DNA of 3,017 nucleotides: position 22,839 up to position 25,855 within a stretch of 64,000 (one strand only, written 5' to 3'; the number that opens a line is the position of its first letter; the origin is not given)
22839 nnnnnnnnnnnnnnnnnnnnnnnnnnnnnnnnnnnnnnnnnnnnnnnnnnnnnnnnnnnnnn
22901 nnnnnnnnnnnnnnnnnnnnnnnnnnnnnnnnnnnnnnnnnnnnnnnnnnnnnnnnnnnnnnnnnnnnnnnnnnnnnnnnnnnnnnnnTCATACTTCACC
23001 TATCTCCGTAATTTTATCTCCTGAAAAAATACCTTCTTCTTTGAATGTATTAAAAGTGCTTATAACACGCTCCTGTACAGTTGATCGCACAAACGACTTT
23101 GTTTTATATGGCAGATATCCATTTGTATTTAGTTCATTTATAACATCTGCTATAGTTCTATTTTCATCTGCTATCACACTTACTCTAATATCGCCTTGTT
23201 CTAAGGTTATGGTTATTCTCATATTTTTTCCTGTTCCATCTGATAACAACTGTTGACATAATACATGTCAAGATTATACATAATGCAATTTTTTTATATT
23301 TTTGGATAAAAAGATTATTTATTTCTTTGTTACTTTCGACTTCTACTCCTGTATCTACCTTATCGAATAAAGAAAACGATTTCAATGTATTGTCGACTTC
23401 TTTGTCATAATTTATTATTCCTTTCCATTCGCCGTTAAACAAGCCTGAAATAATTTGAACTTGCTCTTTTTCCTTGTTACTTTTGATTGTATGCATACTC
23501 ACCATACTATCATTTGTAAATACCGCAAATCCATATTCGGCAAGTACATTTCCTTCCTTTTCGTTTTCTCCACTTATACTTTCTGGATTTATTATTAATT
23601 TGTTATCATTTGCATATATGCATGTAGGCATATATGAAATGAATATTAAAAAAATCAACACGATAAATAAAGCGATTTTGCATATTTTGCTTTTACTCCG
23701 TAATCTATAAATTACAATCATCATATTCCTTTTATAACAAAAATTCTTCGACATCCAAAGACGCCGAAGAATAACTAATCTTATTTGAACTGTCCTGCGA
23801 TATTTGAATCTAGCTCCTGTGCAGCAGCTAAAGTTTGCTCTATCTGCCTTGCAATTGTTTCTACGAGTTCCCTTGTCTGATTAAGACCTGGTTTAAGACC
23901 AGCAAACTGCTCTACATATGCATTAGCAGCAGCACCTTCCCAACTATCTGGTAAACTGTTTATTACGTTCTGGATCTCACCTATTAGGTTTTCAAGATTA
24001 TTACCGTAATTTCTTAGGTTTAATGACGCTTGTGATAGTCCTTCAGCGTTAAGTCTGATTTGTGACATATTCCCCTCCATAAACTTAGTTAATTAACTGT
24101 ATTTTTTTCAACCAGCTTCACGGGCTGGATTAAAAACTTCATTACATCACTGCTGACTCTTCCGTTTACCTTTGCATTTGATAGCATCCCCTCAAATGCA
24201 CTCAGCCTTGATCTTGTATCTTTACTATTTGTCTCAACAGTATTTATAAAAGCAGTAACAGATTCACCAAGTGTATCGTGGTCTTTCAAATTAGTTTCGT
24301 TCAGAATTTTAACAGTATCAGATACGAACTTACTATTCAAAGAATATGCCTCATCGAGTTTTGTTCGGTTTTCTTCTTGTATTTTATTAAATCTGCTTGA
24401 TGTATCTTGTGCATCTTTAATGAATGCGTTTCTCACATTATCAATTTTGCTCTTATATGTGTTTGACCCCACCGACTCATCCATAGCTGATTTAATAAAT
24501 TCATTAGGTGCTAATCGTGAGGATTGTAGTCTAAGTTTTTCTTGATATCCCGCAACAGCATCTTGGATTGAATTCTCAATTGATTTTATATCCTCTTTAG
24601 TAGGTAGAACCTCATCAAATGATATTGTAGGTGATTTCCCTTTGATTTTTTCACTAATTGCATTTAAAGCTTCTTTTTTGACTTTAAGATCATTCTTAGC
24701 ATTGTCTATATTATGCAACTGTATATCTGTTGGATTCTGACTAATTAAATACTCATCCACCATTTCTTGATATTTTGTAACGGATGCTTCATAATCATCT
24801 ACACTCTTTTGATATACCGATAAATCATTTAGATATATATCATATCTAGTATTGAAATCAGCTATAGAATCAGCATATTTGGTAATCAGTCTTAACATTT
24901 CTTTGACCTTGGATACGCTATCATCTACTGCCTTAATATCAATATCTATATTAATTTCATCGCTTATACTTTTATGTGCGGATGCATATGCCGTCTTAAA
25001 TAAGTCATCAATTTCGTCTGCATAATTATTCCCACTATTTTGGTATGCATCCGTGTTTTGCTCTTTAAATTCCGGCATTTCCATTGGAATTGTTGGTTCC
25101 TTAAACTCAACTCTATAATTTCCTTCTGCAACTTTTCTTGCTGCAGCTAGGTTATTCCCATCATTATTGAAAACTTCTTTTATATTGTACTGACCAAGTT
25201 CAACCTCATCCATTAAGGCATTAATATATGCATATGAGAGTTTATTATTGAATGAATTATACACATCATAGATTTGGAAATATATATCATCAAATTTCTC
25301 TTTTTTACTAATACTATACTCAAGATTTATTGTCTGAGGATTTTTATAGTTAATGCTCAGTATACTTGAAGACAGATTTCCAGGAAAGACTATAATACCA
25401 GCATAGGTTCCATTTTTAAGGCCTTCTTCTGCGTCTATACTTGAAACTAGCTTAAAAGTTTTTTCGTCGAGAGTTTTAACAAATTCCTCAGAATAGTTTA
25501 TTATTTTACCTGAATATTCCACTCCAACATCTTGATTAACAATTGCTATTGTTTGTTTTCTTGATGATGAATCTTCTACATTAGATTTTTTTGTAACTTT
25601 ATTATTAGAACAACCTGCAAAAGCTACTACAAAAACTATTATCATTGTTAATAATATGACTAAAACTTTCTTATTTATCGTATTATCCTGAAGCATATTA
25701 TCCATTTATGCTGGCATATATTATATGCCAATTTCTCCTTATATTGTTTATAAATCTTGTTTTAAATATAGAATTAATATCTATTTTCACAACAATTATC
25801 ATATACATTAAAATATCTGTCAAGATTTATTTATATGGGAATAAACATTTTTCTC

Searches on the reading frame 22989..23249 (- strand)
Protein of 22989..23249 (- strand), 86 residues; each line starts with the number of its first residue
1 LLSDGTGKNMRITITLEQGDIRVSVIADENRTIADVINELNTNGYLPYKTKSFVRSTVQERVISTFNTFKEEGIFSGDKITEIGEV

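Call 12: search_protein_families(library=ncbifam, proteins=[window:22989-23249:-], max_evalue=0.1)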
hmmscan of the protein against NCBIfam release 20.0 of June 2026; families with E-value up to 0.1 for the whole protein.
window:22989-23249:- (86 aa): 1 family
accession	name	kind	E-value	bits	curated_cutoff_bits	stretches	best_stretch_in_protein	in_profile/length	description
NF052661.1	ESXSecYukDBac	equivalog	0.0078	16.1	100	1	20-81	18-77/79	ESX secretion system protein YukD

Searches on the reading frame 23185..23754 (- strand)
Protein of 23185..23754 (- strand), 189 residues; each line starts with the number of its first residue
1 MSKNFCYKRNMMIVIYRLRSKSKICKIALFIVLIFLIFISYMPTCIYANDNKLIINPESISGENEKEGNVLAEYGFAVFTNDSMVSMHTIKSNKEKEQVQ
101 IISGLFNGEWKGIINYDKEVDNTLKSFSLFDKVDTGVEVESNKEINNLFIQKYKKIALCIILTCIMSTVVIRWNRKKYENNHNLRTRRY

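Call 12: search_protein_families(library=ncbifam, proteins=[window:23185-23754:-], max_evalue=0.1)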
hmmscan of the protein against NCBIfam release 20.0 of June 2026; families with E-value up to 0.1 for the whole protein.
window:23185-23754:- (189 aa): 2 families
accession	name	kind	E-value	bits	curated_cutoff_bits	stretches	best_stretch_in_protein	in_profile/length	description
TIGR03927.1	T7SS_EssA_Firm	equivalog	0.00075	19.4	32.45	1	31-172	3-147/151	type VII secretion protein EssA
NF004873.0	PRK06231.1-3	equivalog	0.03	13.8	220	0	27-71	56-101/208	F0F1 ATP synthase subunit B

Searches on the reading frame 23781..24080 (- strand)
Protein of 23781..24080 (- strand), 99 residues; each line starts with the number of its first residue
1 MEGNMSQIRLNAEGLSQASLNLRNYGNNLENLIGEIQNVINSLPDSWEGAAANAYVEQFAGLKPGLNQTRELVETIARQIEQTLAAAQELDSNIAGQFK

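Call 12: search_protein_families(library=ncbifam, proteins=[window:23781-24080:-], max_evalue=0.1)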
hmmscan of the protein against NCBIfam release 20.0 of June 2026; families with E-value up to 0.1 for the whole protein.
window:23781-24080:- (99 aa): 4 families
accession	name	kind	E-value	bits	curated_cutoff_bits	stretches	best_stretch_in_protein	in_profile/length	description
TIGR03930.1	WXG100_ESAT6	subfamily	1.7e-14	53.7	44.85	1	7-95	1-89/90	WXG100 family type VII secretion target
NF035934.1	ESAT6_2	subfamily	1.7e-09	37.8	100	1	7-95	2-90/96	pore-forming ESAT-6 family protein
NF033928.1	alph_xenorhab_A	subfamily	0.00024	20.5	125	1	17-94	71-152/339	alpha-xenorhabdolysin family binary toxin subunit A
NF041505.1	HrpD6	equivalog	0.096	12.9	100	0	26-78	26-78/80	HrpD6 family protein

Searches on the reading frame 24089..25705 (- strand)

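Call 12: search_protein_families(library=ncbifam, proteins=[window:24089-25705:-], max_evalue=0.1)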
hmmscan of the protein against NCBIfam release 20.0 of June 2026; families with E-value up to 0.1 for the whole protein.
window:24089-25705:- (538 aa): 5 families
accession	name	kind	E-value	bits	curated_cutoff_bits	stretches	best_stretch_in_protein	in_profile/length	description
TIGR03929.1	T7_esaA_Nterm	equivalog_domain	5.5e-24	84.8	122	1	21-185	3-174/193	type VII secretion protein EsaA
TIGR03061.1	pip_yhgE_Nterm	subfamily_domain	2.3e-15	56.6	96.15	1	51-138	44-134/164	YhgE/Pip family protein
NF040519.1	Sbal_3080_fam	subfamily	0.0084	16.5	80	1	22-82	2-54/136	Sbal_3080 family lipoprotein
NF050142.1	PG1828_fam_lipo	equivalog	0.073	13.8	50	0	18-56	5-41/59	PG1828 family lipoprotein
NF052680.1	KinAssocLprKapB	equivalog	0.084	13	140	0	321-399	38-110/126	kinase-associated lipoprotein KapB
